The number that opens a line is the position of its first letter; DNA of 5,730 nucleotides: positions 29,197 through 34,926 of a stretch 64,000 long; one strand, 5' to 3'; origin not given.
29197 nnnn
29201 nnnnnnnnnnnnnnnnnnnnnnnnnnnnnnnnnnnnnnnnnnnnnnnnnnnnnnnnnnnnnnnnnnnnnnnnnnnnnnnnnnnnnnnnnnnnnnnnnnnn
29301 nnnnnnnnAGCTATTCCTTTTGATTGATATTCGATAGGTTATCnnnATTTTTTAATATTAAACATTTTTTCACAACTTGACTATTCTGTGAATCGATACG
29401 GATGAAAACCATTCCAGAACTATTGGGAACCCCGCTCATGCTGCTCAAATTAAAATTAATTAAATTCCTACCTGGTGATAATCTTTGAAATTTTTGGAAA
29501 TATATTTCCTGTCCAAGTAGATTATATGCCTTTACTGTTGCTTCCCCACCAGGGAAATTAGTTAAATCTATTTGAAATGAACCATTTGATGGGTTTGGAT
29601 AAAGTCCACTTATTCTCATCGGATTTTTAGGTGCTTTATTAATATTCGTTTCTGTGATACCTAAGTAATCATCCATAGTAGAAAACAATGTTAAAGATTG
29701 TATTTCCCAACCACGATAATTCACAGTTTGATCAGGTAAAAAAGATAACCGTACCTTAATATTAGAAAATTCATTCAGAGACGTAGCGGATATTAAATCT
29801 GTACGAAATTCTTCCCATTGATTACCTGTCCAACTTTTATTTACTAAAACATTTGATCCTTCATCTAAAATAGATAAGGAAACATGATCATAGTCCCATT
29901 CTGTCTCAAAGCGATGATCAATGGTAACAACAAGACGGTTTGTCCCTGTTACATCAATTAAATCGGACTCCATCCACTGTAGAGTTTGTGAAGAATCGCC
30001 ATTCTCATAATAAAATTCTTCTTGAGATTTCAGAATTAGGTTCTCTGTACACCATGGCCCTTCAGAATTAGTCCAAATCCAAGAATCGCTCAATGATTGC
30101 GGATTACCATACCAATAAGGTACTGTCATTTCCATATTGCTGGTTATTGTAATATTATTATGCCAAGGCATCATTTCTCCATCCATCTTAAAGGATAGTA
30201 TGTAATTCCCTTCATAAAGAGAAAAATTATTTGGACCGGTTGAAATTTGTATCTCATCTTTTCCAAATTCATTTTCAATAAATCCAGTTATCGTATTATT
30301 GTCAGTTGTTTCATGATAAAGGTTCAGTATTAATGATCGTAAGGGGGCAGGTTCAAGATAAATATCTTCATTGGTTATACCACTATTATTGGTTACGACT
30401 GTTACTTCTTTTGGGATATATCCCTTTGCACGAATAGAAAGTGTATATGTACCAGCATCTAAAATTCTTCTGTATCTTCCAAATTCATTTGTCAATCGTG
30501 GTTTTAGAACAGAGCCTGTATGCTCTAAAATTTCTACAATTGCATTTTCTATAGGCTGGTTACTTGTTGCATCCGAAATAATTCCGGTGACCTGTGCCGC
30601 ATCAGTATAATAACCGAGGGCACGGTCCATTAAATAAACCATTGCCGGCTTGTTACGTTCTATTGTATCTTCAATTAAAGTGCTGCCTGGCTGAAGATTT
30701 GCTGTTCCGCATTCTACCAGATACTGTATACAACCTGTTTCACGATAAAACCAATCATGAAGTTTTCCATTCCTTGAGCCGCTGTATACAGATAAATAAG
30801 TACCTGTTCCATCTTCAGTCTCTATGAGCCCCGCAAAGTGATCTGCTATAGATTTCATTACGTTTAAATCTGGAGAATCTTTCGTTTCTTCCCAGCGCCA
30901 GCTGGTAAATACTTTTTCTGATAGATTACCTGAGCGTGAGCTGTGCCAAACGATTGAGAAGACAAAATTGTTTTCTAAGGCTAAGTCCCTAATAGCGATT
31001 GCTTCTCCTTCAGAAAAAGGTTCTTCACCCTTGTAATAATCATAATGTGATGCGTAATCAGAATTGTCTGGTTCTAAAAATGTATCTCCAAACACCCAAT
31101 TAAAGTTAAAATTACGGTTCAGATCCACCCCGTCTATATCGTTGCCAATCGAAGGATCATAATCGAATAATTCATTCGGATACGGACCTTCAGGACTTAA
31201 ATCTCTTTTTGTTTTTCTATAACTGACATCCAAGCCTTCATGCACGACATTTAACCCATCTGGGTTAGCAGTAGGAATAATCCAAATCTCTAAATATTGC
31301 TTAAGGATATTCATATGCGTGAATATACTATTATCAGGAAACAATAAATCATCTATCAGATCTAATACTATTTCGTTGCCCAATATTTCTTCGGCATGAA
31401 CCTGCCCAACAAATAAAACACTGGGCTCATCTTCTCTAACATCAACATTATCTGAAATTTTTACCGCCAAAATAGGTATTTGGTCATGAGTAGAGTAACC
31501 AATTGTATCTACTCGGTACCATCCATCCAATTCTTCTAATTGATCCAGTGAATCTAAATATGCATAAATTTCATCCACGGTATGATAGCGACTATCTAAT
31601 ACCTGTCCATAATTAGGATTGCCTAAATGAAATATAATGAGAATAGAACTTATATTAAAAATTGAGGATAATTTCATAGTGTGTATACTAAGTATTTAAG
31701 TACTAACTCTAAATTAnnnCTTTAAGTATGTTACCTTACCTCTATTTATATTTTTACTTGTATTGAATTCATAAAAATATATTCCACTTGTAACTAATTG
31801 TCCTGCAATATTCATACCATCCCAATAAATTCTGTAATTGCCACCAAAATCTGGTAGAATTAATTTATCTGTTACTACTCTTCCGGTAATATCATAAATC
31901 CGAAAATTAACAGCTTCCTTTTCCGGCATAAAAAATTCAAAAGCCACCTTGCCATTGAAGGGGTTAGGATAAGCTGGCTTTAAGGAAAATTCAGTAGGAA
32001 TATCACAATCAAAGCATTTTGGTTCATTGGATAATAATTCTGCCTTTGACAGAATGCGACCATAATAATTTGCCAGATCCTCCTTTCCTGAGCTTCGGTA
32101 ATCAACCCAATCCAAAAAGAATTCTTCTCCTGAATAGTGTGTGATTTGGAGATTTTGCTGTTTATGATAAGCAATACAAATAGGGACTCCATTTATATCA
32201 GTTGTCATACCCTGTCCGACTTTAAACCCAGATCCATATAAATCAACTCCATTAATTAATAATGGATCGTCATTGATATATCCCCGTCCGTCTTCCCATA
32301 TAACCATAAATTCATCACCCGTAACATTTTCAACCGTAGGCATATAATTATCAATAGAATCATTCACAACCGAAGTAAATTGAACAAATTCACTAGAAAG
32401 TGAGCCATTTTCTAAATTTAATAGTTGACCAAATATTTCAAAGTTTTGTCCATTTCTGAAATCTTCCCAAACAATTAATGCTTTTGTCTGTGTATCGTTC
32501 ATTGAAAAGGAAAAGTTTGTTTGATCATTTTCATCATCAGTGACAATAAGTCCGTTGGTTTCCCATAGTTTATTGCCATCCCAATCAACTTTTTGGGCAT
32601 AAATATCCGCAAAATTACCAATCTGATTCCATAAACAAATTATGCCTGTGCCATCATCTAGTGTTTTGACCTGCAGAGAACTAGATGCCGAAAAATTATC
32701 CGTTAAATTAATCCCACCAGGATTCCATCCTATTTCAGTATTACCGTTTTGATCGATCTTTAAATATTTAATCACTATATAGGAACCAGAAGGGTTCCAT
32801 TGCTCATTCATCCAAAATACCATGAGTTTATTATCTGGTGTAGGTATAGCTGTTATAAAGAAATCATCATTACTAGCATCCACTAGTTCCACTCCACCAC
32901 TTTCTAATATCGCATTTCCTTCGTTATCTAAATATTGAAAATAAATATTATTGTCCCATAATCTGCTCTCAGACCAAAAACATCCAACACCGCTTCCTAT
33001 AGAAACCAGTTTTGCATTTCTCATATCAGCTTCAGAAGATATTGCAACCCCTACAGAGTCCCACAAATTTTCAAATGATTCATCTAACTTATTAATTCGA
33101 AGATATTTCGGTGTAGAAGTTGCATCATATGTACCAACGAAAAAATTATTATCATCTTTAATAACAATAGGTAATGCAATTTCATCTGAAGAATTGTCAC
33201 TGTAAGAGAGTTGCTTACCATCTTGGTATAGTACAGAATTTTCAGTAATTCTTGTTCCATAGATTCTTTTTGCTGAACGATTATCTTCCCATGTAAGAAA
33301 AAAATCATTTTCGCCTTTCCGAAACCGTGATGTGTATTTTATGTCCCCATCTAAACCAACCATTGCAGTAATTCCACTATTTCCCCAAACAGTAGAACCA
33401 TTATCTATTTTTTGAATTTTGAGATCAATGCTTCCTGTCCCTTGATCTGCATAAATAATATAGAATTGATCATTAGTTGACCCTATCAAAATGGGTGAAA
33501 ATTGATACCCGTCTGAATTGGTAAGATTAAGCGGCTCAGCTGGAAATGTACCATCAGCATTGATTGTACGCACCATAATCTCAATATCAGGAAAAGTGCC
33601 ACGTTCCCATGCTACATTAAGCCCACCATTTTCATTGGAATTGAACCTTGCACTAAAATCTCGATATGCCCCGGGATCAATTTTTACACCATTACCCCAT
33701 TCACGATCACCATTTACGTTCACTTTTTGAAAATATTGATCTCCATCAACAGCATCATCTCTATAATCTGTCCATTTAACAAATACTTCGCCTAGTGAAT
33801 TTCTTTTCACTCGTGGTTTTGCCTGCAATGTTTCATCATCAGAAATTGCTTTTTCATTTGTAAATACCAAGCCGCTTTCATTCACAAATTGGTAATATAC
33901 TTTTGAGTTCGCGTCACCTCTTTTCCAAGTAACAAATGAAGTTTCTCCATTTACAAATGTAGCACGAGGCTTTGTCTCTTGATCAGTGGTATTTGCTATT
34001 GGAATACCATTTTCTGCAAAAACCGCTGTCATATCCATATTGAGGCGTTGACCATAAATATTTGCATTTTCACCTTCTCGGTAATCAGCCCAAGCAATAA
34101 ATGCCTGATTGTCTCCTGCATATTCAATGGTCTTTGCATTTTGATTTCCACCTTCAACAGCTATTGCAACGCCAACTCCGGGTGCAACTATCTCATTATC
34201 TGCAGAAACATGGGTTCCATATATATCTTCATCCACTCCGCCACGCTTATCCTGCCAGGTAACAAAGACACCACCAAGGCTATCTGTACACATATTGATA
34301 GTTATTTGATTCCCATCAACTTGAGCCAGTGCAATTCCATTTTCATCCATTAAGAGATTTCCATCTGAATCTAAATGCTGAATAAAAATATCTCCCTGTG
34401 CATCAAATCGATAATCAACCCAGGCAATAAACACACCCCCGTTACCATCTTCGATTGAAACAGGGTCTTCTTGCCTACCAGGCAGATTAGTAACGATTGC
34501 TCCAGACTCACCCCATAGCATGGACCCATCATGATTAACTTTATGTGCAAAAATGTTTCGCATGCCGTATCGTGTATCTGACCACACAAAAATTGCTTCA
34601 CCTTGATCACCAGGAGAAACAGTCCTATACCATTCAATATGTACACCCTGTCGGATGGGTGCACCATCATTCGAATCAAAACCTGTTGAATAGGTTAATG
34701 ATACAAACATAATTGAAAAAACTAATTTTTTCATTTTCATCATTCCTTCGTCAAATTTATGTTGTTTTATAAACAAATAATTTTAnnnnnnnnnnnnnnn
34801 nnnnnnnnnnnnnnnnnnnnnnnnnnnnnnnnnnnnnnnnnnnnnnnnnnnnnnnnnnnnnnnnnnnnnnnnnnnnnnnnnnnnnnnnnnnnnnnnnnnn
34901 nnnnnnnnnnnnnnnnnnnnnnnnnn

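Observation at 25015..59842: About 35 kb of uninterrupted same-strand genes joins a type IV pilus operon, a dockerin-C25 protein, the PGA operon and a set of secreted proteases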

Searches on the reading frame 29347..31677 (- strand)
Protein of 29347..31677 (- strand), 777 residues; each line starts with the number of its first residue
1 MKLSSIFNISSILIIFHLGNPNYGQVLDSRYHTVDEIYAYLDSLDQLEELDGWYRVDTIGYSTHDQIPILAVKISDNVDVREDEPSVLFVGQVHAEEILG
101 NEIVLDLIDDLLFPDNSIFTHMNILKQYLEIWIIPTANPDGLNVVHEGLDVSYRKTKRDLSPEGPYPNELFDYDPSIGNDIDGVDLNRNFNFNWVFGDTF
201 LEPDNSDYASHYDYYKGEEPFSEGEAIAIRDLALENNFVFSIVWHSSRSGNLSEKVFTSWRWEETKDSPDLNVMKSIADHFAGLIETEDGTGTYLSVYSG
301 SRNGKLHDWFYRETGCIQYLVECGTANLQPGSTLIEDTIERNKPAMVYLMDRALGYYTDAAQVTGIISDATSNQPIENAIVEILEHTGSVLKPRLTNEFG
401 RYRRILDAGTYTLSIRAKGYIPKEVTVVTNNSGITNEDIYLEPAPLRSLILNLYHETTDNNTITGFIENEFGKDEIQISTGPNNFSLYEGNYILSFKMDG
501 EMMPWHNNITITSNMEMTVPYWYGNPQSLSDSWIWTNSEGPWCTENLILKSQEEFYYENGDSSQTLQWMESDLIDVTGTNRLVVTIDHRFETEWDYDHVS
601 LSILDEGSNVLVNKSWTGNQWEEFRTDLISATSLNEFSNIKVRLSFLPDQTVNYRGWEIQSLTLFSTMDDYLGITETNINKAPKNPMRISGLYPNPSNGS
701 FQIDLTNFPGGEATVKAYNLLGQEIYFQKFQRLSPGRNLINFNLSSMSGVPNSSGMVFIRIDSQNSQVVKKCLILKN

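Call 11: search_protein_families(library=pfam, proteins=[window:29347-31677:-], max_evalue=0.01)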
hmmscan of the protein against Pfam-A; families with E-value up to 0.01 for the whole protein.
window:29347-31677:- (777 aa): 5 families
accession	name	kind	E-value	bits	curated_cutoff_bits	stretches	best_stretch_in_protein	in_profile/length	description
PF00246.29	Peptidase_M14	-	2.2e-34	119.8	21.6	1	44-340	5-281/286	Zinc carboxypeptidase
PF13620.12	CarboxypepD_reg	-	6.3e-12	46.1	32.3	1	362-439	1-79/82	Carboxypeptidase regulatory-like domain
PF18962.6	Por_Secre_tail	-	5.5e-09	36.6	27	1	692-774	1-75/75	Secretion system C-terminal sorting domain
PF13715.12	CarbopepD_reg_2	-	4.8e-06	27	32.2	1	363-440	1-75/88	CarboxypepD_reg-like domain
PF17210.9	SdrD_B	-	0.0056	17.3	29.7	0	369-459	18-105/112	SdrD B-like domain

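Call 106: search_protein_families(library=ncbifam, proteins=[window:29347-31677:-], max_evalue=0.00001)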
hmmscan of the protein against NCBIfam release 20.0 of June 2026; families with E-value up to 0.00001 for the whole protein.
window:29347-31677:- (777 aa): 1 family
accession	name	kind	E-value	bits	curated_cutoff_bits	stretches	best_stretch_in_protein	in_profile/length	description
TIGR04183.1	Por_Secre_tail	domain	5.8e-10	39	23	1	692-772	1-69/72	T9SS type A sorting domain-containing protein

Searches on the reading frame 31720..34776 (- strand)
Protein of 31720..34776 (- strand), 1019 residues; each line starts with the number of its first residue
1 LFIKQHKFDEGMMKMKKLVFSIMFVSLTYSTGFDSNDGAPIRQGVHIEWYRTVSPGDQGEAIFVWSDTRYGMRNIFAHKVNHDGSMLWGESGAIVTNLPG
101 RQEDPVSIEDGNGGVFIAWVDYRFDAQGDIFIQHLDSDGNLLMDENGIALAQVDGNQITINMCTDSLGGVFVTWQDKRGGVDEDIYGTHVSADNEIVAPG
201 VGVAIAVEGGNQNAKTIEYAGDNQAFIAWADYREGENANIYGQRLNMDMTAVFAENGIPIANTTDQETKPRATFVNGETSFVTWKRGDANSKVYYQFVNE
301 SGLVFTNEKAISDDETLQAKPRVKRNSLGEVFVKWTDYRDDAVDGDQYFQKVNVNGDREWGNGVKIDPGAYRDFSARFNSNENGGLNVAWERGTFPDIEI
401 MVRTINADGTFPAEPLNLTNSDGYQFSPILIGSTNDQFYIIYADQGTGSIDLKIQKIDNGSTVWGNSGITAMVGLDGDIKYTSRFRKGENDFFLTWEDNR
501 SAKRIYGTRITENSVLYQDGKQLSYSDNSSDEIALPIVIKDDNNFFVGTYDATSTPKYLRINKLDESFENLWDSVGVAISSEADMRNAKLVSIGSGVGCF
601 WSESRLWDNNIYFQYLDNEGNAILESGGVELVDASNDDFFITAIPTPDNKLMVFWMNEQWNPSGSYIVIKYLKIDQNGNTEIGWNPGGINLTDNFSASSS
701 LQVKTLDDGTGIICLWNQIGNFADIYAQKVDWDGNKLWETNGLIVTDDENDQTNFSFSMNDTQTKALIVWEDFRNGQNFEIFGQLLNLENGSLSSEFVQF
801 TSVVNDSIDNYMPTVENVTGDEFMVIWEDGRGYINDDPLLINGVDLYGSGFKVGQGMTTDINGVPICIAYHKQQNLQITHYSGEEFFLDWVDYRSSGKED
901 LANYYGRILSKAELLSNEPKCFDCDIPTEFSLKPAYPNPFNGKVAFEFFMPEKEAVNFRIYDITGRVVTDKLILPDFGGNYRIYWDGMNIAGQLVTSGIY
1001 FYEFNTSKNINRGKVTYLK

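Call 11: search_protein_families(library=pfam, proteins=[window:31720-34776:-], max_evalue=0.01)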
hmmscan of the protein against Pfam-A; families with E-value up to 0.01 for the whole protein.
window:31720-34776:- (1019 aa): 2 families
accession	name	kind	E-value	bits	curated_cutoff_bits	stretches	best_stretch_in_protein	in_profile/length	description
PF18962.6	Por_Secre_tail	-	6.7e-07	30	27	1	936-1009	2-67/75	Secretion system C-terminal sorting domain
PF13860.13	FlgD_ig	-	3.2e-05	24.3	27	1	944-1003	12-72/79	FlgD Ig-like domain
